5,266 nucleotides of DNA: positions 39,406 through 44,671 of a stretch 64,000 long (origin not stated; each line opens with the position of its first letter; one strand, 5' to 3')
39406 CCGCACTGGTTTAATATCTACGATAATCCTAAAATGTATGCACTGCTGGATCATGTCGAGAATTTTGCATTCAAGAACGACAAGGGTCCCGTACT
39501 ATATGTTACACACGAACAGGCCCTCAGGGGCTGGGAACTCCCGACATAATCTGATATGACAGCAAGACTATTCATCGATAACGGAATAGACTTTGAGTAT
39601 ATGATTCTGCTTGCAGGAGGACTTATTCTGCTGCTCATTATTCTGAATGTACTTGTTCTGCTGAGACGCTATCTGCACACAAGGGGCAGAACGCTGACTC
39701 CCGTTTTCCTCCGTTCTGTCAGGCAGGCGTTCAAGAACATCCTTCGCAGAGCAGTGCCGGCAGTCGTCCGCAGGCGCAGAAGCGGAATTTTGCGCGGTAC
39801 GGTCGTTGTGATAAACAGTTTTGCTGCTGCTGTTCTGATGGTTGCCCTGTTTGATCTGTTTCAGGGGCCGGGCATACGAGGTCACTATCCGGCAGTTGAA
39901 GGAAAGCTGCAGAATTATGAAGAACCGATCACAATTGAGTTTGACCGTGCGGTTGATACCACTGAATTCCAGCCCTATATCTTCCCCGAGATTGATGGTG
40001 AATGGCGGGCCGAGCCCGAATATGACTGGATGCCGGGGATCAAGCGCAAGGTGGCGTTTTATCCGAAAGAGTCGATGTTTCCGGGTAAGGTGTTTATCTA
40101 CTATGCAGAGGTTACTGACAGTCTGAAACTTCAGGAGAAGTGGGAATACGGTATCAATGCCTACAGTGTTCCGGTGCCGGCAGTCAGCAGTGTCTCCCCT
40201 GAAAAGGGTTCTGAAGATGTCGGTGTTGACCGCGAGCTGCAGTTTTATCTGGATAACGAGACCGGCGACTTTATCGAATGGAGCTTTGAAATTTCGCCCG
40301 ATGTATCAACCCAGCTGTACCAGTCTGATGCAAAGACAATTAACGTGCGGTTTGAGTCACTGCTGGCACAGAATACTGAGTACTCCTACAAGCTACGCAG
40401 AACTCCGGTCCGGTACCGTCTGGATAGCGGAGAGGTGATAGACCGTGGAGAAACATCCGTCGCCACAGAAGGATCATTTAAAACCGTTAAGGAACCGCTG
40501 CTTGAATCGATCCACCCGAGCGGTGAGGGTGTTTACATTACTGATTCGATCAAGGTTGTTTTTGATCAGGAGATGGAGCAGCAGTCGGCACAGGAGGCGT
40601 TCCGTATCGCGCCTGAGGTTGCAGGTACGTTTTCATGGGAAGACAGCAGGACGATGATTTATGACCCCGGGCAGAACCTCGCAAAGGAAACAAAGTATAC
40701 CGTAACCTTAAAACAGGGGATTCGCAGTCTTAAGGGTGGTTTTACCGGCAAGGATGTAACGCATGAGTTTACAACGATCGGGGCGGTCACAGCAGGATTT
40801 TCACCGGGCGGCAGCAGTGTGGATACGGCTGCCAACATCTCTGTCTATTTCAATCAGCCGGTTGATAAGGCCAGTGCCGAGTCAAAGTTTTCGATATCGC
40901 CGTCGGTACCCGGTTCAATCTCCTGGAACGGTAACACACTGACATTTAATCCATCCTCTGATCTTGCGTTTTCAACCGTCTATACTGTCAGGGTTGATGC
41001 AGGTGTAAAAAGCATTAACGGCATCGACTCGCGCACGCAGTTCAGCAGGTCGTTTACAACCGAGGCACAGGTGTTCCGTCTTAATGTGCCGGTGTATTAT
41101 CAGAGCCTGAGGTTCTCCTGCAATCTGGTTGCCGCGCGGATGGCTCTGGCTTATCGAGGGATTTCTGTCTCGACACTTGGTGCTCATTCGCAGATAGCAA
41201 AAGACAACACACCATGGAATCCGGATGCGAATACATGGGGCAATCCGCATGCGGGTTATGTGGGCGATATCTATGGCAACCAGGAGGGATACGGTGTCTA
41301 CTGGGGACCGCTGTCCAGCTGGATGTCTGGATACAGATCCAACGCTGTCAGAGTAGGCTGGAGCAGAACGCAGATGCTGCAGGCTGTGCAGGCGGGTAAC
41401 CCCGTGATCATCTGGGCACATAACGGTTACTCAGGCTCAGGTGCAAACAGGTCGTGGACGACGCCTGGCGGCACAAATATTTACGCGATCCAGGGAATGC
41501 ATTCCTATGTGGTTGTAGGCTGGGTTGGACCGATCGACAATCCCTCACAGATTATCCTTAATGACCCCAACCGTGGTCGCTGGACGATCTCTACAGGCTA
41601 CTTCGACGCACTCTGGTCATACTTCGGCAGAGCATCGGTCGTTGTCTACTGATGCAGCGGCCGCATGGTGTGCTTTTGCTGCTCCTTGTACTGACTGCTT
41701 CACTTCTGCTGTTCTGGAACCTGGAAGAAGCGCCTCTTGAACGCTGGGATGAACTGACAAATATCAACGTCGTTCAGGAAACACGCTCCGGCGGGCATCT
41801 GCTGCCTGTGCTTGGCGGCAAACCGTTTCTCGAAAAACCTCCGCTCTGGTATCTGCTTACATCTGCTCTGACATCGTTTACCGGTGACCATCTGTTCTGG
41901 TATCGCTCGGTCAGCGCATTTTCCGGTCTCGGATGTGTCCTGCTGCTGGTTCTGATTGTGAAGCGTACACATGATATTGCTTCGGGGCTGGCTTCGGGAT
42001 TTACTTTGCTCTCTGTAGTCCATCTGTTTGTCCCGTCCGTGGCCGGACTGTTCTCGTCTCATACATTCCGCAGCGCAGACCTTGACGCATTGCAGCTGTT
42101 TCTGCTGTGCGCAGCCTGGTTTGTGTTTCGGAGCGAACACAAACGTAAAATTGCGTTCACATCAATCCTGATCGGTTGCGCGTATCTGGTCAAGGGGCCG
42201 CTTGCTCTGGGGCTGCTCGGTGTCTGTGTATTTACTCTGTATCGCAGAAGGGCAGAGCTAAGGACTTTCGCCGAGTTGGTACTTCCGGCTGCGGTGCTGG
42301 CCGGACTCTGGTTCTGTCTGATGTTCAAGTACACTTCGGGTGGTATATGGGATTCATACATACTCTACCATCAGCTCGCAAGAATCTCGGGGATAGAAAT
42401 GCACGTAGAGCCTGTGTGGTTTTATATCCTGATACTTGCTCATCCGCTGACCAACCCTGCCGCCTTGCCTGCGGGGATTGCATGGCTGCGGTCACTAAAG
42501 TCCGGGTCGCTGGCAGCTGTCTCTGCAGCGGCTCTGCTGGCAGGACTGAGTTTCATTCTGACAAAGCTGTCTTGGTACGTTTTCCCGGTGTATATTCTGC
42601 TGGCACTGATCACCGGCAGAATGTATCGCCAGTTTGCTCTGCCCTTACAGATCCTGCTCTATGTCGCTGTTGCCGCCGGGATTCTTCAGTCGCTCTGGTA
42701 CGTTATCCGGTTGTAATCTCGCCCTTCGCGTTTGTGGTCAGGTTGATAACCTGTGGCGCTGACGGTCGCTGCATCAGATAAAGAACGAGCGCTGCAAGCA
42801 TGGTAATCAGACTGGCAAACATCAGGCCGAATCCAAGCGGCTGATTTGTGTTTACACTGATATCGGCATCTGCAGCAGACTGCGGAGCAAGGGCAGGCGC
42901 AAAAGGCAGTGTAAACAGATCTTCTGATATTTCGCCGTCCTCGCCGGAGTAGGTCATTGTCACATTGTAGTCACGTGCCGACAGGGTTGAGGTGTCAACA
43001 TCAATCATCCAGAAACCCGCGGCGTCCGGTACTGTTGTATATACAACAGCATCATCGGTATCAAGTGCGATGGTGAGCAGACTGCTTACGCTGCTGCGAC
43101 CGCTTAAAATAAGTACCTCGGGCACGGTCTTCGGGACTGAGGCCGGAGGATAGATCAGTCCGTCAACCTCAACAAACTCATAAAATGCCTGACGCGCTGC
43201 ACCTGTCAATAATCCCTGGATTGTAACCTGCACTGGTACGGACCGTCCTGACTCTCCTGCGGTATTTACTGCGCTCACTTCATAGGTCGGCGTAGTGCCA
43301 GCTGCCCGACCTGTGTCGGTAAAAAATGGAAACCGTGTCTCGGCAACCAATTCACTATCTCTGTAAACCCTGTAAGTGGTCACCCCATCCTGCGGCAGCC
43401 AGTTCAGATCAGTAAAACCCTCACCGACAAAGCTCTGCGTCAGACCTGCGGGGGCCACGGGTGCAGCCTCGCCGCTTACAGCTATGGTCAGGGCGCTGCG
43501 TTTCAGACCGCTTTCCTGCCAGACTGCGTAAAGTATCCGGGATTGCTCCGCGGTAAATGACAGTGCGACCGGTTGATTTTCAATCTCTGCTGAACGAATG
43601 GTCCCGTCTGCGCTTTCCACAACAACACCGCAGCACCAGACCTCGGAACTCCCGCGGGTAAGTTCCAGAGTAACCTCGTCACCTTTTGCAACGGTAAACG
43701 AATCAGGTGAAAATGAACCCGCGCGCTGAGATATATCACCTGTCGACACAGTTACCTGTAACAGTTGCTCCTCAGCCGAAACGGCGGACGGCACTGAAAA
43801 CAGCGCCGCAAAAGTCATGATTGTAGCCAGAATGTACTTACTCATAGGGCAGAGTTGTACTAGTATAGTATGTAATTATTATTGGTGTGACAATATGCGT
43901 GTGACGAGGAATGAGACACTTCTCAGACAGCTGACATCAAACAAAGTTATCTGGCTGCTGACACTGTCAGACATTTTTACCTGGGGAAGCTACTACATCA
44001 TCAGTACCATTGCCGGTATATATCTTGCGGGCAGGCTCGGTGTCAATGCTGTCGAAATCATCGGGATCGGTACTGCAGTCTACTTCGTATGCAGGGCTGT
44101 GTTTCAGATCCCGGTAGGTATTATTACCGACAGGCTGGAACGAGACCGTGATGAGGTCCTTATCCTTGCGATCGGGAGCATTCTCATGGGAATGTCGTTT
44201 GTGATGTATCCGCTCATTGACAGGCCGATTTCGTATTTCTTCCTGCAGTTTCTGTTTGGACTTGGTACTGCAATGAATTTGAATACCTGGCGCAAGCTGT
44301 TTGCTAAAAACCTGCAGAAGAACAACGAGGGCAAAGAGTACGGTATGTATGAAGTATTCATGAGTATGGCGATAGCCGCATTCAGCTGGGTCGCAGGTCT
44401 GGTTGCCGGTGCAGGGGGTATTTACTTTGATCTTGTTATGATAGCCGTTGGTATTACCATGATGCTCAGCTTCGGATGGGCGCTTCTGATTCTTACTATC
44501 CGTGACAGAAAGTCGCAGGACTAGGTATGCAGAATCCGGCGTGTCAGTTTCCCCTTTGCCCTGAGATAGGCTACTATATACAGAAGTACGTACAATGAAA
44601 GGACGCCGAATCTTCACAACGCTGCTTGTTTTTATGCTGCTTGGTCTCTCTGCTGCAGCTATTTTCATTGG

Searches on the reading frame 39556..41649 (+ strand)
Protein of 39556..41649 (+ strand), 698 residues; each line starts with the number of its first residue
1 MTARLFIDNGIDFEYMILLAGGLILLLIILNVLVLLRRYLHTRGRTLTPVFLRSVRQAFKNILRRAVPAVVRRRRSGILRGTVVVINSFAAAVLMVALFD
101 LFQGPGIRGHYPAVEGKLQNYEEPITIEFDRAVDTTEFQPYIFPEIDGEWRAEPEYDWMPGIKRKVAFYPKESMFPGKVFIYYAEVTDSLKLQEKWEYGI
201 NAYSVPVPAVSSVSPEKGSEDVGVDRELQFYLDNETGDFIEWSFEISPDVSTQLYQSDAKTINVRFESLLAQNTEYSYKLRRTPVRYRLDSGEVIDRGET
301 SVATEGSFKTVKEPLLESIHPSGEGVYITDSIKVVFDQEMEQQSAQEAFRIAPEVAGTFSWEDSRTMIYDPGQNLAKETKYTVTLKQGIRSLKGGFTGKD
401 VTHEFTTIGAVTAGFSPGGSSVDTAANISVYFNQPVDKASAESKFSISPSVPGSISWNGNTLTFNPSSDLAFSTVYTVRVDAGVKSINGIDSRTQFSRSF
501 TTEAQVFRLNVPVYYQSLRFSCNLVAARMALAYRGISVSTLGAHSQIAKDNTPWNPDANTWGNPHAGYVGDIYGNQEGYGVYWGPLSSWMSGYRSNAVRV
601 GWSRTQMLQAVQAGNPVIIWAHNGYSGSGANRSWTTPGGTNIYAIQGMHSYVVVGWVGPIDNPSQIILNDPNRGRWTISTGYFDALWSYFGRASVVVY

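Call 13: search_protein_families(library=pfam, proteins=[window:39556-41649:+], max_evalue=0.001)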
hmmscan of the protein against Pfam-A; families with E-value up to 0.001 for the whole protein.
window:39556-41649:+ (698 aa): 3 families
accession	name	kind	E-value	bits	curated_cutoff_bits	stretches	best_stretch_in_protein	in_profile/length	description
PF13205.12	Big_5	-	1.4e-34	119.4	23.6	2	419-502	16-105/105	Bacterial Ig-like domain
PF13529.12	Peptidase_C39_2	-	1.6e-18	68.1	24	1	509-672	1-143/143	Peptidase_C39 like family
PF17964.7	Big_10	-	1.1e-06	29.5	22.9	0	292-386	59-159/164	Bacterial Ig domain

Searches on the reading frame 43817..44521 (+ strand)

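Call 78: search_protein_families(library=pfam, proteins=[window:43817-44521:+], max_evalue=0.001)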
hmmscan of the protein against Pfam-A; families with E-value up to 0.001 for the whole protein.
window:43817-44521:+ (235 aa): 1 family
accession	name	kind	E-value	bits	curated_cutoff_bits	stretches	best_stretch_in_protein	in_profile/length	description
PF07690.21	MFS_1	-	1e-15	57.9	33.4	1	53-227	6-173/347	Major Facilitator Superfamily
